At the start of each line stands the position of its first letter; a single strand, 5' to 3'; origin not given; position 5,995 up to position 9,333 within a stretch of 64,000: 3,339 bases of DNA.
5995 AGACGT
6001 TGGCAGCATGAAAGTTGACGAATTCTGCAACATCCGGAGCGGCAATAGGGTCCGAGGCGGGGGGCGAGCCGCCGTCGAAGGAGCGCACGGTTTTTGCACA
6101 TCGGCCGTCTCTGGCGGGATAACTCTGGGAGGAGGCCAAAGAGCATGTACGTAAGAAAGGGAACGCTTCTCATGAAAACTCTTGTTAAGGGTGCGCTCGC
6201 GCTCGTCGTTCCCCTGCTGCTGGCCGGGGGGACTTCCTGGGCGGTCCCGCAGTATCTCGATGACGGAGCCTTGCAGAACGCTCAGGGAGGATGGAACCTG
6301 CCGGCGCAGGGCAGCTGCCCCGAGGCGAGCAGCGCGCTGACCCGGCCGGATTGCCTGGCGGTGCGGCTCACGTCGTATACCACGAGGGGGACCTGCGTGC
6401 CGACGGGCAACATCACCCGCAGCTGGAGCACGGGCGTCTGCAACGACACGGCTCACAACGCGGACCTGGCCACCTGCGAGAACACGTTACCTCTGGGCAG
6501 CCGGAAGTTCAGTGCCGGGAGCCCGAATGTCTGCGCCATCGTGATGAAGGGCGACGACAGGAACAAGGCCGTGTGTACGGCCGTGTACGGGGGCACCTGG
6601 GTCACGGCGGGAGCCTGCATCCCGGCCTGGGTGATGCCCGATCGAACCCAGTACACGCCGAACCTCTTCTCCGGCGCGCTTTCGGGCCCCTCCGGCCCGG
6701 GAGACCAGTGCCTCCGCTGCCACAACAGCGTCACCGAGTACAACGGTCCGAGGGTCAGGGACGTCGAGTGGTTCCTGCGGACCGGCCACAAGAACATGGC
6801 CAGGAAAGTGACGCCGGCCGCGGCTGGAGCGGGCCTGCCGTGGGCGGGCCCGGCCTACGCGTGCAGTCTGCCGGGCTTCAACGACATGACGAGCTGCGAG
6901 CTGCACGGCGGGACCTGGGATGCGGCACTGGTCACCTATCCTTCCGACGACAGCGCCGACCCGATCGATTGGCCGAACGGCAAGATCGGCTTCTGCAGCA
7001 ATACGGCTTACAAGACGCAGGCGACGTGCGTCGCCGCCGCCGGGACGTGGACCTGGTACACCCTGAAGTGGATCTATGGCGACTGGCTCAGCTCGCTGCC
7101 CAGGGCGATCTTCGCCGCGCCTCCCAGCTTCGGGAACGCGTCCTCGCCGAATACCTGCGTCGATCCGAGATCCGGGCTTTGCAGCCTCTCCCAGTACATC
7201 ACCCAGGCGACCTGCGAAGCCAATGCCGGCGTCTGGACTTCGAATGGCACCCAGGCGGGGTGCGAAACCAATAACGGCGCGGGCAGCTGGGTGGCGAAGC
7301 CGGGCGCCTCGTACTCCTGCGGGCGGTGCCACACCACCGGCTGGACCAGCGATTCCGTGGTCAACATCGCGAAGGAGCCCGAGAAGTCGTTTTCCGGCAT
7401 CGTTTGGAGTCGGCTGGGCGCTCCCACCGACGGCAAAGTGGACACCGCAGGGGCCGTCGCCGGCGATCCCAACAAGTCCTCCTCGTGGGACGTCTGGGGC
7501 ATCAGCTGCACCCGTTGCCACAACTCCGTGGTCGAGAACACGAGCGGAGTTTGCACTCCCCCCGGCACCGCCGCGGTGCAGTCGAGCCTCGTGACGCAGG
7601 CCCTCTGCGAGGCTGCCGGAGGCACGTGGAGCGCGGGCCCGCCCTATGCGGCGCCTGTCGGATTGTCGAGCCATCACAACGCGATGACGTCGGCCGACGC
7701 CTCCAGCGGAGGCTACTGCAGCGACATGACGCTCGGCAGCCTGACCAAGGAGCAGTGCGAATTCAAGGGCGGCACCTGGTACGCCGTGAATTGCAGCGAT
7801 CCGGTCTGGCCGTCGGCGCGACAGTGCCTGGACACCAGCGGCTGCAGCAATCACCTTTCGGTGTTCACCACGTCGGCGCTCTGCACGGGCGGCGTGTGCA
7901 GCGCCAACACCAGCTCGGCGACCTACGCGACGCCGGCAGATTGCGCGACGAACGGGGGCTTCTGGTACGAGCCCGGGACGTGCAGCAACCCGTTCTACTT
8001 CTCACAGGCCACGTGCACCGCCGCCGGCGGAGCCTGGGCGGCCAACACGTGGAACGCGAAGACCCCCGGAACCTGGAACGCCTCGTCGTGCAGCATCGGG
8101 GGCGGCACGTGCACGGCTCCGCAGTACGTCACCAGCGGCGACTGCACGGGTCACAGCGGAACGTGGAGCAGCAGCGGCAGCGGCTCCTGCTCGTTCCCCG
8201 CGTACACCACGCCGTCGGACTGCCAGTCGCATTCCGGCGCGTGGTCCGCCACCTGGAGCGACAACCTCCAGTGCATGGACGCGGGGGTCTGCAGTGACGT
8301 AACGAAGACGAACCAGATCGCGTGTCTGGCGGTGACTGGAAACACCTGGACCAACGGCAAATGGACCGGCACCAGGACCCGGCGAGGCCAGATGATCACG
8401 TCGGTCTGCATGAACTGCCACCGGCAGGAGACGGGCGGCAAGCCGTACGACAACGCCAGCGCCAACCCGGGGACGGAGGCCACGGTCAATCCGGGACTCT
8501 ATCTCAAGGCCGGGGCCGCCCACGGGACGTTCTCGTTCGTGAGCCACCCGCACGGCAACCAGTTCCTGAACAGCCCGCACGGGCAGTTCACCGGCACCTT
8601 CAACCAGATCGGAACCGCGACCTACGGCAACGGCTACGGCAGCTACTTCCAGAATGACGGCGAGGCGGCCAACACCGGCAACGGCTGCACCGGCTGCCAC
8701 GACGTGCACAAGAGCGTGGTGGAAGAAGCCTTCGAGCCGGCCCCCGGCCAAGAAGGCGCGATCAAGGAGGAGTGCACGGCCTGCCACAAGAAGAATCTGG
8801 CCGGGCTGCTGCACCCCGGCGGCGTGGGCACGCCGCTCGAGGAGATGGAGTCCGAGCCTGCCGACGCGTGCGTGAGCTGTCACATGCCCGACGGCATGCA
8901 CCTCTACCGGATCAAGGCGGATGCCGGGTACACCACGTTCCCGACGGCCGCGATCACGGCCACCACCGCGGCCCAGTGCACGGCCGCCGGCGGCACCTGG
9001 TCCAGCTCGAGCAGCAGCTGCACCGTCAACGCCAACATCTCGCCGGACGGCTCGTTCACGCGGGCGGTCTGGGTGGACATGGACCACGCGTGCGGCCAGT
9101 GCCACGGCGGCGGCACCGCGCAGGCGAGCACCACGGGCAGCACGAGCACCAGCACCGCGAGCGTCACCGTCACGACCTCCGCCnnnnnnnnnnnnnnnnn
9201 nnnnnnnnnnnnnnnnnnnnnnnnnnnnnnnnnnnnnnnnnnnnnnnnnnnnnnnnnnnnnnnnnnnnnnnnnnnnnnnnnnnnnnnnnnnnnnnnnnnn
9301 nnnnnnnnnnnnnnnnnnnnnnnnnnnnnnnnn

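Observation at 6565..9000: Reiterated Cys/Trp mini-repeat (C-x3-[GAS]-G-x-W) in the giant cytochrome, densest at 7591-8349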

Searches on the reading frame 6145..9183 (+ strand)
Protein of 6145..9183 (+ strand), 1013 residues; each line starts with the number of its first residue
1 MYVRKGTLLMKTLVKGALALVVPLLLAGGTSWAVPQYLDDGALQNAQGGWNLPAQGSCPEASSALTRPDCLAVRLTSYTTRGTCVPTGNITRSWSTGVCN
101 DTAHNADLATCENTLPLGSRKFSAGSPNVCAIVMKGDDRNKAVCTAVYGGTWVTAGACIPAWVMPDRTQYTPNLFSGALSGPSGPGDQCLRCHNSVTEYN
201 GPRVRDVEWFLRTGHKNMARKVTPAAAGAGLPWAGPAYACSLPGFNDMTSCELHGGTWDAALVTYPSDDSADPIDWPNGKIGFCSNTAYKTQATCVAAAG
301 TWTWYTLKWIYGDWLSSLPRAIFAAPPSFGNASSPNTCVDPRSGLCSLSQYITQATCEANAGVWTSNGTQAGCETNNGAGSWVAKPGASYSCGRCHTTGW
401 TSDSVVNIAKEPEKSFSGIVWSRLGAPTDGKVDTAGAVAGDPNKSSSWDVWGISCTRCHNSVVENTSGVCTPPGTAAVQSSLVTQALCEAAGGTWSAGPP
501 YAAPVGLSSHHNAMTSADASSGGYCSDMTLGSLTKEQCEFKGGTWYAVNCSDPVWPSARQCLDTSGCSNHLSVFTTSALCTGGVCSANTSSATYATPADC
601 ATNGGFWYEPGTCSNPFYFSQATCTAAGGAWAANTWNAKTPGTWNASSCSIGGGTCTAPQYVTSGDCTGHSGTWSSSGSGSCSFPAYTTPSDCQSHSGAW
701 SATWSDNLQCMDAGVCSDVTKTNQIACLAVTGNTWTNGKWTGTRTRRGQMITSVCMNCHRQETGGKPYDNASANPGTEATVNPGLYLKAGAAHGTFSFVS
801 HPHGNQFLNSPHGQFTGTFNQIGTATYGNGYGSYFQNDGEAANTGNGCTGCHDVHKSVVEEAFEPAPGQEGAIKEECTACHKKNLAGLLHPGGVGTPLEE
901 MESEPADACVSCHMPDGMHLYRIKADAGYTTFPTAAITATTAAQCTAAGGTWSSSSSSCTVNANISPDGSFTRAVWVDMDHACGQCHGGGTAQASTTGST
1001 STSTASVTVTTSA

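Call 32: find_homologous_proteins(query=window:6145-9183:+, max_evalue=1e-10)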
Query window:6145-9183:+ (1013 aa): 142 proteins with E <= 1e-10 among 8000 candidates; the best 120 are listed.
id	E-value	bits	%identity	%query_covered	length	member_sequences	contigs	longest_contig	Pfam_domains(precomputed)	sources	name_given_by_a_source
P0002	0.0e+0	2362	100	100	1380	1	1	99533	PF00801.27,PF13620.13,PF14522.12,PF18911.7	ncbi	-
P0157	1.4e-260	886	50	100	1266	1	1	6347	PF09699.16,PF00801.27,PF13620.13,PF14522.12,PF18911.7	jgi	jgi:predicted CXXCH cytochrome family protein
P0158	1.8e-258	879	49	99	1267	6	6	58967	PF09699.16,PF13620.13,PF14522.12,PF18911.7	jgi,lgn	jgi:predicted CXXCH cytochrome family protein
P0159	3.1e-256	871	49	97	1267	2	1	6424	PF09699.16,PF13620.13,PF14522.12,PF18911.7,PF22113.2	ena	-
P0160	1.9e-251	856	48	100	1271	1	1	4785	PF14522.12,PF18911.7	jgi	-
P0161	2.2e-239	816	46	62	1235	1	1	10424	PF13715.13,PF00801.27,PF13620.13,PF14522.12,PF18911.7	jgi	jgi:hypothetical protein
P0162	3.2e-237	808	47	99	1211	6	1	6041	PF14537.12,PF13715.13,PF00801.27,PF13620.13,PF14522.12,PF18911.7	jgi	jgi:5-methylcytosine-specific restriction endonuclease McrA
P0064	2.6e-233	795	47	59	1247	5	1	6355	PF09699.16,PF13620.13,PF14522.12,PF18911.7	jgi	-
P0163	4.2e-229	782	47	99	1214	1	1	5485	PF00801.27,PF17802.8,PF13620.13,PF22904.4,PF14522.12,PF18911.7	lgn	-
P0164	1.3e-226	773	44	62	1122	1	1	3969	PF13715.13,PF00801.27,PF13620.13,PF22904.4,PF14522.12,PF18911.7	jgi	-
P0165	3.3e-226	772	46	60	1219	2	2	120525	PF13715.13,PF00801.27,PF13620.13,PF14522.12,PF18911.7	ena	-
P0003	4.9e-226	771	45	97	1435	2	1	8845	PF00801.27,PF13620.13,PF18911.7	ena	-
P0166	7.6e-226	771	45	100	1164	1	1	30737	PF13620.13,PF14522.12,PF18911.7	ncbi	-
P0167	2.2e-221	756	46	95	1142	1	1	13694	PF09699.16,PF14537.12,PF00801.27,PF13620.13,PF14522.12,PF18911.7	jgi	jgi:PKD repeat protein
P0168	3.1e-221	756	44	98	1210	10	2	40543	PF00801.27,PF13620.13,PF14522.12,PF18911.7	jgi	jgi:Carboxypeptidase regulatory-like domain/PKD domain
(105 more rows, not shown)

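Call 48: predict_structure(alignment_id=A4)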
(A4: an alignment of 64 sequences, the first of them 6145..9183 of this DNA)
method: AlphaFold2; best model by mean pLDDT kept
length: 1013 residues; sequences in the alignment: 64
mean_pLDDT: 68.3   pTM: 0.68
mean pLDDT of the five models: 68.3, 67.3, 66.1, 61.0, 56.0
residues with pLDDT >= 90: 96; 70-90: 418; 50-70: 319; < 50: 180
segments of 3 or more residues with pLDDT < 50: 1-8, 25-37, 176-187, 343-360, 362-365, 462-466, 510-512, 557-560, 562-592, 604-610, 635-638, 717-726, 728-735, 847-875, 986-994, 1002-1005
pLDDT, mean of each block of 10 residues (from residue 1): 39 57 45 42 72 79 88 92 82 91 90 84 87 85 85 92 78 53 48 58 54 63 69 73 73 71 81 91 86 90 93 70 88 71 42 46 55 70 86 76 86 92 90 76 78 64 56 71 75 73 54 65 74 71 74 51 44 41 41 60 49 61 74 55 75 68 58 59 63 80 80 61 45 57 79 74 55 61 82 67 73 84 82 69 50 42 42 51 59 64 65 57 81 83 85 72 86 83 54 47 49 53
secondary structure, 60 per line:
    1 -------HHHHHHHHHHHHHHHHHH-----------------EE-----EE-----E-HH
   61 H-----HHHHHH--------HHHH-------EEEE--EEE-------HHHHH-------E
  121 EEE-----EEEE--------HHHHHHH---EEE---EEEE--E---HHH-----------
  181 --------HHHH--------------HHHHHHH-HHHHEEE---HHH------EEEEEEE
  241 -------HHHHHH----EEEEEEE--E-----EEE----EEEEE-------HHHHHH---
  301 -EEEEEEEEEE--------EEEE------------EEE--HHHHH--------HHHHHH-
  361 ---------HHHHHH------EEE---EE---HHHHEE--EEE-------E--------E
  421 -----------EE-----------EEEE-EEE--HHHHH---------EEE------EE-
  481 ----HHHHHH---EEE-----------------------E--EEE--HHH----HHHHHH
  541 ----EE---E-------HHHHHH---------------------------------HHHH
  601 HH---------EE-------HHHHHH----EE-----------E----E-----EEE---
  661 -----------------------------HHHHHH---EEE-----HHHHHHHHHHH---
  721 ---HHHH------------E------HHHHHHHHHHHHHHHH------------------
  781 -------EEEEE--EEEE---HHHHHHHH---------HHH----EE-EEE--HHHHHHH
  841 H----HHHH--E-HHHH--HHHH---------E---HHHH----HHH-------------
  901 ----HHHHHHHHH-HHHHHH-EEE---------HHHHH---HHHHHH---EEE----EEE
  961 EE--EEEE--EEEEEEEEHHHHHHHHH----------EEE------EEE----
elements in order (helices of 4 or more, strands of 3 or more residues): H8-25 H67-72 H81-84 E92-95 E98-100 H108-112 E120-123 E129-132 H141-147 E151-153 E157-160 H189-192 H207-213 H215-218 E219-221 E234-240 H248-253 E258-264 E273-275 E280-284 H292-297 E302-311 E320-323 E336-338 H341-345 H354-359 H370-375 E382-384 H393-396 E401-403 E445-448 E450-452 H455-459 E469-471 H485-490 E494-496 E523-525 H535-540 H558-563 H597-602 H621-626 E655-657 H690-695 E699-701 H707-717 H724-727 H747-762 E788-792 E795-798 H802-809 E829-831 H834-841 H846-849 H854-857 H860-863 H877-880 H905-913 H915-920 E922-924 H934-938 H942-947 E951-953 E958-962 E965-968 E971-978 H979-987 E998-1000 E1007-1009

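Call 53: fold_search(model_id=the predicted structure, library=pdb)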
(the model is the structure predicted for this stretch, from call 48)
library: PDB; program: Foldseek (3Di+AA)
matches with E <= 10: 2; with E <= 0.001: 0
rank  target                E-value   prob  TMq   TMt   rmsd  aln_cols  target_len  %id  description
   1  9cuy_A                6.9e+00  0.01  0.03  0.05  11.9        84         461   13  Bacteriophage PhiTE extended baseplate (released 2025-04-16)
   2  1i7q_A                8.1e+00  0.02  0.03  0.06  11.4        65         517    9  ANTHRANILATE SYNTHASE FROM S. MARCESCENS (released 2001-05-16)

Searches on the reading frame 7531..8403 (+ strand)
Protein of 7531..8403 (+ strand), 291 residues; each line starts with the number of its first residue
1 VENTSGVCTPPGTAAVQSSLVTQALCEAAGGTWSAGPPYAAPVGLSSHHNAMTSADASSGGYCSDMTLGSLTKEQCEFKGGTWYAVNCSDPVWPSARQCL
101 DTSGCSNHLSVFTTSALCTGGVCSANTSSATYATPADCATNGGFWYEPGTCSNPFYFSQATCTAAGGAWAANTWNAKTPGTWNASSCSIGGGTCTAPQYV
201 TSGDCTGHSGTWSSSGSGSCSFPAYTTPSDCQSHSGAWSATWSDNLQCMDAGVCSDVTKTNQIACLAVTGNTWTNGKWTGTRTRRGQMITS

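Call 4: search_protein_families(library=pfam, proteins=[window:7591-8349:+], max_evalue=1)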
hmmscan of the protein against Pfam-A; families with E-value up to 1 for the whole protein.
window:7591-8349:+ (253 aa): 0 families

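Call 5: search_protein_families(library=ncbifam, proteins=[window:7591-8349:+], max_evalue=1)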
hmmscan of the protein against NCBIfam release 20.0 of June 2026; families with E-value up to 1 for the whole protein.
window:7591-8349:+ (253 aa): 0 families

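Call 6: find_homologous_proteins(query=window:7531-8403:+, max_evalue=0.001)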
Query window:7531-8403:+ (291 aa): 1 proteins with E <= 0.001 among 1130 candidates.
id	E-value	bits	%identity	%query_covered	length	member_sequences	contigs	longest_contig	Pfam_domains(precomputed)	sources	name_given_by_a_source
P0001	2.3e-6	45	30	44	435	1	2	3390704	-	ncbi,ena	-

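Call 31: search_solved_structures(query=window:7531-8403:+, max_evalue=10, show_alignments=2)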
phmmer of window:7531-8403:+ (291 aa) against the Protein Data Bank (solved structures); distinct sequences matched with E-value up to 10: 1.
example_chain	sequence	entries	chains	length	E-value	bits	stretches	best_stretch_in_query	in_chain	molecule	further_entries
7xur_B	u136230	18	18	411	1.3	11.5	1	204-247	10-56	snRNA-activating protein complex subunit 3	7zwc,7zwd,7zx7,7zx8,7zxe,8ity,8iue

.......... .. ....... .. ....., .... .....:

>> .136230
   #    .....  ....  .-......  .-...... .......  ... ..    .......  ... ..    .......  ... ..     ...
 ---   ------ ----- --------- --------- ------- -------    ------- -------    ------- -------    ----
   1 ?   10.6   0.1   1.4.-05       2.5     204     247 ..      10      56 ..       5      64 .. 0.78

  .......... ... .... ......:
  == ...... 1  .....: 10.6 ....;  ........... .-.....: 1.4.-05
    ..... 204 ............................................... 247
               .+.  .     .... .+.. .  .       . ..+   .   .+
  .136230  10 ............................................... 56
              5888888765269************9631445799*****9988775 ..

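Call 47: search_protein_families(library=pfam, alignment_id=A5, max_evalue=0.001)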
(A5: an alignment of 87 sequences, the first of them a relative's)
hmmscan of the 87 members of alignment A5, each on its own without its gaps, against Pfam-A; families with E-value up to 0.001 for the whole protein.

A. member 1, P0001 (435 aa): 0 families

B. families by the number of members that match (of 87 scanned): 21 families
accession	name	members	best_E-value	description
PF07963.17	N_methyl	14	2e-08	Prokaryotic N-terminal methylation motif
PF07581.17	Glug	2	1.1e-20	The GLUG motif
PF09327.17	Phage_Tail_Tip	2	5.2e-17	Bacteriophage tail tip fiber protein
PF07974.19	EGF_2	2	2.7e-12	EGF-like domain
PF09215.16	Phage-Gp8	2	1.8e-07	Bacteriophage T4, Gp8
PF11617.13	Cu-binding_MopE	2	0.0001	Putative metal-binding motif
PF22670.1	Gp10_D3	2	0.00027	Baseplate wedge protein gp10 domain 3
PF11649.13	T4_neck-protein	1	4.4e-36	Virus neck protein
PF00041.27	fn3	1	9.8e-27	Fibronectin type III domain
PF09603.15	Fib_succ_major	1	7.2e-21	Fibrobacter succinogenes major domain (Fib_succ_major)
PF23106.1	EGF_Teneurin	1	1.9e-19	Teneurin-like EGF domain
PF16640.11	Big_3_5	1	2.4e-13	Bacterial Ig-like domain (group 3)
PF16656.11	Pur_ac_phosph_N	1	1.4e-12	Purple acid Phosphatase, N-terminal domain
PF13385.13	Laminin_G_3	1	2.5e-10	Concanavalin A-like lectin/glucanases superfamily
PF25024.1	EGF_TEN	1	1.4e-07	Teneurin EGF domain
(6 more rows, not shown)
